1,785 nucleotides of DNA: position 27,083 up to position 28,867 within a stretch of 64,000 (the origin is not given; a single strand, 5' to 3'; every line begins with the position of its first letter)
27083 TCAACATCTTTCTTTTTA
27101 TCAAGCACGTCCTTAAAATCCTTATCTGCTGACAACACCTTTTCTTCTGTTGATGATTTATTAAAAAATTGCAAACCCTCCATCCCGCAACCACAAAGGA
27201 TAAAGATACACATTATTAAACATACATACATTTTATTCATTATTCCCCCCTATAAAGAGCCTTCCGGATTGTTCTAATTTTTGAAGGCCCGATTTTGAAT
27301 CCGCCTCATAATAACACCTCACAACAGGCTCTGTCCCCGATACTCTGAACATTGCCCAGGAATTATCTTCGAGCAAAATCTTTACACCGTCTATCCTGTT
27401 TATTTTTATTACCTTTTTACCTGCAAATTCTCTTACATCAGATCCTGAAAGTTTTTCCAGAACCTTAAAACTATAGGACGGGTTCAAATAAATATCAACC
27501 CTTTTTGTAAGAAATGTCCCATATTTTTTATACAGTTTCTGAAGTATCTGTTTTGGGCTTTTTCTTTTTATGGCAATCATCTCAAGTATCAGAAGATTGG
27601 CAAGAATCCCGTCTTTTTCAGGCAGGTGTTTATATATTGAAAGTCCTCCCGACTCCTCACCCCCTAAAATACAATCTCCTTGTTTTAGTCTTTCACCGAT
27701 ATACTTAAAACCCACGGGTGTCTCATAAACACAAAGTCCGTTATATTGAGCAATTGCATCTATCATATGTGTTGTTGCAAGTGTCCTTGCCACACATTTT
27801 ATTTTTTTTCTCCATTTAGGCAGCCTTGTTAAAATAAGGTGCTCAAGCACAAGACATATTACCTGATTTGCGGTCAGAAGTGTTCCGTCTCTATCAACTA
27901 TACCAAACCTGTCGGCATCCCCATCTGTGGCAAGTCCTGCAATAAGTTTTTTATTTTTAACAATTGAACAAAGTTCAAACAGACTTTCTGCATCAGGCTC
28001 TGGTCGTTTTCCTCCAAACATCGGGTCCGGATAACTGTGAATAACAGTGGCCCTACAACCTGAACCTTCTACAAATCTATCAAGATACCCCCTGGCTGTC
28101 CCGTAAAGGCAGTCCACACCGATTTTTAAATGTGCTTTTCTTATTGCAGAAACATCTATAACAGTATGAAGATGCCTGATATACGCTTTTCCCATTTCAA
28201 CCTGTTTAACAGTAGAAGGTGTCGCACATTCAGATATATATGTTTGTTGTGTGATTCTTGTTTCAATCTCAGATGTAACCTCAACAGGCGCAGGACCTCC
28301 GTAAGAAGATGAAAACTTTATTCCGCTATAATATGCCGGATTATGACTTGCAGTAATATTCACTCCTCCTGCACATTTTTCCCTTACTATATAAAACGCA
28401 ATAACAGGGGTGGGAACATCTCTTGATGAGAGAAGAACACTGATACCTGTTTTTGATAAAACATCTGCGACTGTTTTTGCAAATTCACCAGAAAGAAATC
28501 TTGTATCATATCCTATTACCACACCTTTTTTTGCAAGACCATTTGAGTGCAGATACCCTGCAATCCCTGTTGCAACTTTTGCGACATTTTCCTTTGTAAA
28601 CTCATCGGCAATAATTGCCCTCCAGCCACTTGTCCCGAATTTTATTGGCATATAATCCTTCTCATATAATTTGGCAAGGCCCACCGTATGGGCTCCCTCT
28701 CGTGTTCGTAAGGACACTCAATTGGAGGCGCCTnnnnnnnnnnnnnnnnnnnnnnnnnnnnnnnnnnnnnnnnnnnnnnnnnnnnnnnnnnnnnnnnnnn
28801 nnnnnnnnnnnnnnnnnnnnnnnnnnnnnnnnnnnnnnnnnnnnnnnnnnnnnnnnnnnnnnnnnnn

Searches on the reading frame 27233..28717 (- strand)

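Call 18: search_protein_families(library=pfam, proteins=[window:27233-28717:-], max_evalue=0.00001)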
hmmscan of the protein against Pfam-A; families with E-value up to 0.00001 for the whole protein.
window:27233-28717:- (494 aa): 4 families
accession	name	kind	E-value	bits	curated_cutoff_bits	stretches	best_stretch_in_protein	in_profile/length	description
PF02878.22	PGM_PMM_I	-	1.2e-39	135.6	22.5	1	25-159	2-135/138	Phosphoglucomutase/phosphomannomutase, alpha/beta/alpha domain I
PF02880.22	PGM_PMM_III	-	8.4e-27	94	20.7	1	284-399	3-115/115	Phosphoglucomutase/phosphomannomutase, alpha/beta/alpha domain III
PF02879.22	PGM_PMM_II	-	4e-25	88.8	29.3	1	177-278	1-103/103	Phosphoglucomutase/phosphomannomutase, alpha/beta/alpha domain II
PF00408.26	PGM_PMM_IV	-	5.3e-09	36.4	23.1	1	436-483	21-63/68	Phosphoglucomutase/phosphomannomutase, C-terminal domain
